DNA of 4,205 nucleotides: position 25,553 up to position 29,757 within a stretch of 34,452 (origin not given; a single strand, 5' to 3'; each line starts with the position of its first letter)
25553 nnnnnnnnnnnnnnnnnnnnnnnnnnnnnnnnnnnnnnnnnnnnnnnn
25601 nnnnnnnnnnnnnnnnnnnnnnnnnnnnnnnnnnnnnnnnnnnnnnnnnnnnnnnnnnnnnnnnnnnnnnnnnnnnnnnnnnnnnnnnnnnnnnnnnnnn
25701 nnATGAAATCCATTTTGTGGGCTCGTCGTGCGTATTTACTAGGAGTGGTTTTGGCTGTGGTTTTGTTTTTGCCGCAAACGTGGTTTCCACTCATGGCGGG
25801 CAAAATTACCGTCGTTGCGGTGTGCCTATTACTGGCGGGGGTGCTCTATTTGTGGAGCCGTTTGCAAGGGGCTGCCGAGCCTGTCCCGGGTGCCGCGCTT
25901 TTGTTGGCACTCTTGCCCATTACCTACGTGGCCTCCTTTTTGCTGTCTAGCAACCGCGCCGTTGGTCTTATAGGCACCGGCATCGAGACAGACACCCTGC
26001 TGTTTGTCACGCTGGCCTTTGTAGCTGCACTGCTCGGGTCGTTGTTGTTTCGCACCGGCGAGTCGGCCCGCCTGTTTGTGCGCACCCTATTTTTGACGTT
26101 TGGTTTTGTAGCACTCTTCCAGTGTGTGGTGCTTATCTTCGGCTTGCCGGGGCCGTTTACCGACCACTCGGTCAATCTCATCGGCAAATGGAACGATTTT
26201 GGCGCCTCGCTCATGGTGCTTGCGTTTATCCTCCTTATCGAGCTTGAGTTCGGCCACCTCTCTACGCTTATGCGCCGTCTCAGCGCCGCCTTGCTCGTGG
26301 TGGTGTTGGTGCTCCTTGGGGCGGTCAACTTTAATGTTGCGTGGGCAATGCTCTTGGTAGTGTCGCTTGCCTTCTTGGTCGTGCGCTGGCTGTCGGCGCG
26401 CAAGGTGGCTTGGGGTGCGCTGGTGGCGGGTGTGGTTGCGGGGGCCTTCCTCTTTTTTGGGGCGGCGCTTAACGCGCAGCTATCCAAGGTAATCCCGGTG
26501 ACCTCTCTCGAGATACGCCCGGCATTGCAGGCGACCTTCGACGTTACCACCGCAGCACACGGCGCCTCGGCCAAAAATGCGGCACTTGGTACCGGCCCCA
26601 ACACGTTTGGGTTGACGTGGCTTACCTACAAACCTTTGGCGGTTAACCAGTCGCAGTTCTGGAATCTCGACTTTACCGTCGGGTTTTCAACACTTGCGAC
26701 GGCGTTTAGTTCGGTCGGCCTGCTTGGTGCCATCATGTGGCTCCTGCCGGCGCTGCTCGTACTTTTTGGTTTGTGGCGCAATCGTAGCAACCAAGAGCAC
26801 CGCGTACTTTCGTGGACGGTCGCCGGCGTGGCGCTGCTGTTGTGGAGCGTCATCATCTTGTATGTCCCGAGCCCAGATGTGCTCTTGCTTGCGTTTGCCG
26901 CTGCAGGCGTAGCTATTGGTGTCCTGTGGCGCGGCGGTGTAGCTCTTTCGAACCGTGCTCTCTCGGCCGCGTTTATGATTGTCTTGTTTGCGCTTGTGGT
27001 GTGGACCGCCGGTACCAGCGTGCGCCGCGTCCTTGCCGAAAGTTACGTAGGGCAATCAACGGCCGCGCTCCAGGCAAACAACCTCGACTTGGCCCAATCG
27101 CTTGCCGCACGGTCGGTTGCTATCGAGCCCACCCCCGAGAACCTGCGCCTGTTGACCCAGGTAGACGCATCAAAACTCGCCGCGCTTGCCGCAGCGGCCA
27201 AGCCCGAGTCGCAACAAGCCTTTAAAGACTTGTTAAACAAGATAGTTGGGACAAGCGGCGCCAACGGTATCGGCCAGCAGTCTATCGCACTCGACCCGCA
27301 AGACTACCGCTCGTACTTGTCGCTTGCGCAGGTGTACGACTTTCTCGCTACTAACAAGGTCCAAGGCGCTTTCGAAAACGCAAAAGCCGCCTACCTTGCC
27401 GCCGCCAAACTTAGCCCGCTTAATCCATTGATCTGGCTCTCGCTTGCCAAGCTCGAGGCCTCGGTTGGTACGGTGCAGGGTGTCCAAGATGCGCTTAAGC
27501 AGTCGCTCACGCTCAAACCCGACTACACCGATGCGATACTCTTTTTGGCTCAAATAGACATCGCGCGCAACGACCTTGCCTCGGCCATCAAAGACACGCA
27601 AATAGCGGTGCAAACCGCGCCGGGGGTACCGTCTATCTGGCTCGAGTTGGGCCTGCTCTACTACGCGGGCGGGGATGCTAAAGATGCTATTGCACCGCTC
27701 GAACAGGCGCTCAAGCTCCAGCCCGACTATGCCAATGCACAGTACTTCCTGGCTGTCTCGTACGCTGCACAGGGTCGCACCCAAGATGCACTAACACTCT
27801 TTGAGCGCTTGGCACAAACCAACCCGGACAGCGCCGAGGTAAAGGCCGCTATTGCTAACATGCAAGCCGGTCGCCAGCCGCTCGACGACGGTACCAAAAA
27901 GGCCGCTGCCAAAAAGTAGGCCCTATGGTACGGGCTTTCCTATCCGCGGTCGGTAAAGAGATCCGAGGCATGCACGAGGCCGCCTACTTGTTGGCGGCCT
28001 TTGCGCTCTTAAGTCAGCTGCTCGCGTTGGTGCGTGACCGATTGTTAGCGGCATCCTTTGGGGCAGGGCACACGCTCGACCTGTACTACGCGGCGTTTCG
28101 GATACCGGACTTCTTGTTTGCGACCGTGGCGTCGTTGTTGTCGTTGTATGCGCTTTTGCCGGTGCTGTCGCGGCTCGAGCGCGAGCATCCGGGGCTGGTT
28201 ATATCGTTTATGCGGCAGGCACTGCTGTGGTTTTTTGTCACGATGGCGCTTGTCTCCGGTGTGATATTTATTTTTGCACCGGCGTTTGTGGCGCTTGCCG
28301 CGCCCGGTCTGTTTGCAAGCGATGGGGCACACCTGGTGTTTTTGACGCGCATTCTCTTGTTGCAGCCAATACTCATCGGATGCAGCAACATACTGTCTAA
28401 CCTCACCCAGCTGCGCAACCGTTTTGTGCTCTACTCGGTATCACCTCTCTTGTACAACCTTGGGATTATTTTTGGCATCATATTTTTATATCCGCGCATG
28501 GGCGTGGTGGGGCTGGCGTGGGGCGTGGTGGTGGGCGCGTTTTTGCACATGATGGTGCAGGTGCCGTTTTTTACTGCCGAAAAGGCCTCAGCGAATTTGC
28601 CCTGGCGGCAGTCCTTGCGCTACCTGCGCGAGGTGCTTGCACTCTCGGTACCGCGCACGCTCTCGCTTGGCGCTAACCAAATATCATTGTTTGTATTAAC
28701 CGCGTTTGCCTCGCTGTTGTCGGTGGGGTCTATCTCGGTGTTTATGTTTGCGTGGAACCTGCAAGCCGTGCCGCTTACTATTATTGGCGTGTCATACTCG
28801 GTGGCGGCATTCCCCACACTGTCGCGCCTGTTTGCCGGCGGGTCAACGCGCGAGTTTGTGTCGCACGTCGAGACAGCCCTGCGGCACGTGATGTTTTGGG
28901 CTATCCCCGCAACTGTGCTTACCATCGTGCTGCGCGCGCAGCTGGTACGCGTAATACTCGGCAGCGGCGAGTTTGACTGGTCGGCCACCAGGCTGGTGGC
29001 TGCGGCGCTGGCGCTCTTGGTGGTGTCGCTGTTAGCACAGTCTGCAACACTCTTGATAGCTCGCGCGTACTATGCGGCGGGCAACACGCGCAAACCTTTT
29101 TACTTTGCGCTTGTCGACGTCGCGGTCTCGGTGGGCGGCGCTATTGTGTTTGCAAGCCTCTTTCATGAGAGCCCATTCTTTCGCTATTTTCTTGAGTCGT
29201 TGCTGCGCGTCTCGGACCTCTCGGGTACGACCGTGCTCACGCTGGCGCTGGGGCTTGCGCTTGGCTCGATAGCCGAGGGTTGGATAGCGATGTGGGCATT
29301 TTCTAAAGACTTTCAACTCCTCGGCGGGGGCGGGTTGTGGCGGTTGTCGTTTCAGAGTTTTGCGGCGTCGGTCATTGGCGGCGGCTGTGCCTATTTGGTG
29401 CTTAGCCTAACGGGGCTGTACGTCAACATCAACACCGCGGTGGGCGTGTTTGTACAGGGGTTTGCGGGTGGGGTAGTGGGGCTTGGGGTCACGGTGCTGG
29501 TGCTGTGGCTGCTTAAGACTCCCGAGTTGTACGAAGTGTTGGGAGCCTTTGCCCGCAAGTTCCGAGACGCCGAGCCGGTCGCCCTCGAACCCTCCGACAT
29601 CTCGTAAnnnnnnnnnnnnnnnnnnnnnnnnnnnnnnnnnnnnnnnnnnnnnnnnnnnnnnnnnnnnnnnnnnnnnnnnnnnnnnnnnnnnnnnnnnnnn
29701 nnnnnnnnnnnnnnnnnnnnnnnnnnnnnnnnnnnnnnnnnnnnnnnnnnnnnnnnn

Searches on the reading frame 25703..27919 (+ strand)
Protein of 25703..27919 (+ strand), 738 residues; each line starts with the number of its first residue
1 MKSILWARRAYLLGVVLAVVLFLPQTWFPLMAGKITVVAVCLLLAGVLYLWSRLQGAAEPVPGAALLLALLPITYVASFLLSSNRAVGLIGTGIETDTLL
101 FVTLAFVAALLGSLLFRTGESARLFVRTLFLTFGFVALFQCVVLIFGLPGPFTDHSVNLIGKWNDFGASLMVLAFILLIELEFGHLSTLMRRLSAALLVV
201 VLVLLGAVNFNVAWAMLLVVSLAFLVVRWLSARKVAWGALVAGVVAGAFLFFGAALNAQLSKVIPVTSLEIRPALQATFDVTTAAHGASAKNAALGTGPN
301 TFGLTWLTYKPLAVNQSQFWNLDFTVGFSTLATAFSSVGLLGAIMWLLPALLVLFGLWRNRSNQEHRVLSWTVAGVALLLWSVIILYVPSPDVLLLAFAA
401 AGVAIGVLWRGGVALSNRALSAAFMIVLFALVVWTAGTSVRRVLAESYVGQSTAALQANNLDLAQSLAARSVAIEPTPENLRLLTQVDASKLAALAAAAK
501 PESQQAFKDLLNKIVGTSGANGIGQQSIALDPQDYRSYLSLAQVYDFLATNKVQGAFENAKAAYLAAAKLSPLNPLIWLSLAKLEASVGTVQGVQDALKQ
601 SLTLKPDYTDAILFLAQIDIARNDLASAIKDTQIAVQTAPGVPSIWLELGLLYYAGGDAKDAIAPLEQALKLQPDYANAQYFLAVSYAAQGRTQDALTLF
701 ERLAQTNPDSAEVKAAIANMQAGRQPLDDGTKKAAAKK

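Call 8: search_protein_families(library=pfam, proteins=[window:25703-27919:+], max_evalue=0.01)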
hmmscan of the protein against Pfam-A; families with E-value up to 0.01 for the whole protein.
window:25703-27919:+ (738 aa): 18 families
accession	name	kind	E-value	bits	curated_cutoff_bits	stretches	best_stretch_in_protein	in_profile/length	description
PF13428.12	TPR_14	-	7.5e-15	54.4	23.5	2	678-719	2-43/44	Tetratricopeptide repeat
PF14559.12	TPR_19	-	3.1e-14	53.5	25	2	655-719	3-67/68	Tetratricopeptide repeat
PF13414.12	TPR_11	-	7.1e-13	48.5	26.8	1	650-691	1-42/42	TPR repeat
PF13432.12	TPR_16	-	1.2e-12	48.4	32.7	2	647-711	1-65/65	Tetratricopeptide repeat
PF07719.23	TPR_2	-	2.5e-12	46.3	27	2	677-709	1-33/34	Tetratricopeptide repeat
PF13431.12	TPR_17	-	1.1e-09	38.3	24.4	0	525-546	3-24/34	Tetratricopeptide repeat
PF13371.12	TPR_9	-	6.7e-09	36.1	35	1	618-677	4-63/73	Tetratricopeptide repeat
PF00515.34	TPR_1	-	1.7e-08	34.3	27.8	1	645-676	3-34/34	Tetratricopeptide repeat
PF23914.1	TPR_CcmH_CycH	-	2.8e-07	30.9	42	1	638-725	45-135/158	Cytochrome c-type biogenesis protein H TPR domain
PF13174.12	TPR_6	-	1.1e-06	29.4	26.3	1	681-710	4-33/33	Tetratricopeptide repeat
PF13181.12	TPR_8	-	2.9e-06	27.5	25.7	0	644-676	2-34/34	Tetratricopeptide repeat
PF13424.12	TPR_12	-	7e-06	26.6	30.1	1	644-702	4-70/77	Tetratricopeptide repeat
PF12895.13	ANAPC3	-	0.00039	21.1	27.2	1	649-702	29-81/82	Anaphase-promoting complex, cyclosome, subunit 3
PF13176.12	TPR_7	-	0.00049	20.4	27.9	0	682-709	4-31/36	Tetratricopeptide repeat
PF14561.12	TPR_20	-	0.0024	18.6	25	0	661-710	6-55/90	Tetratricopeptide repeat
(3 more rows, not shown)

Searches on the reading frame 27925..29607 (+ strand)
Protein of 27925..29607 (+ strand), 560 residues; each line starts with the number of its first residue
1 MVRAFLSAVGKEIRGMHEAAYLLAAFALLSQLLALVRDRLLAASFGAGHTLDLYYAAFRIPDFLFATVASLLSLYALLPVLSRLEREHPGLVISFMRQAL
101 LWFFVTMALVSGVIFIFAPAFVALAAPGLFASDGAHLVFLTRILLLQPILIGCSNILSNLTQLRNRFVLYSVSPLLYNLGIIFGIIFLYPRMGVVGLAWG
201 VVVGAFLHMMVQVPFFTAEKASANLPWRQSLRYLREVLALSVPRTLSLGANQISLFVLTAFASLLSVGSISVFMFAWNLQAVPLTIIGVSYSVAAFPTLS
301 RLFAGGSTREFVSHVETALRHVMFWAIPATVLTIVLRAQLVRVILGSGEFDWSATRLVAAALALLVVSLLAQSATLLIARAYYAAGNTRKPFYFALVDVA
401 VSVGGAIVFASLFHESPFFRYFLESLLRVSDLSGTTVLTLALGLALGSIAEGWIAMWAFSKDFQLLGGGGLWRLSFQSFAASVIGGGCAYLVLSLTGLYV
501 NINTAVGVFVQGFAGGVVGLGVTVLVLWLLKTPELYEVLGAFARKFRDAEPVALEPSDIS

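Call 8: search_protein_families(library=pfam, proteins=[window:27925-29607:+], max_evalue=0.01)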
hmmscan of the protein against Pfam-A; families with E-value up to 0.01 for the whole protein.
window:27925-29607:+ (560 aa): 1 family
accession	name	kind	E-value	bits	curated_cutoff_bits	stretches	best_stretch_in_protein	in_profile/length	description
PF03023.19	MurJ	-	5.5e-61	207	27.4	1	41-496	1-436/451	Lipid II flippase MurJ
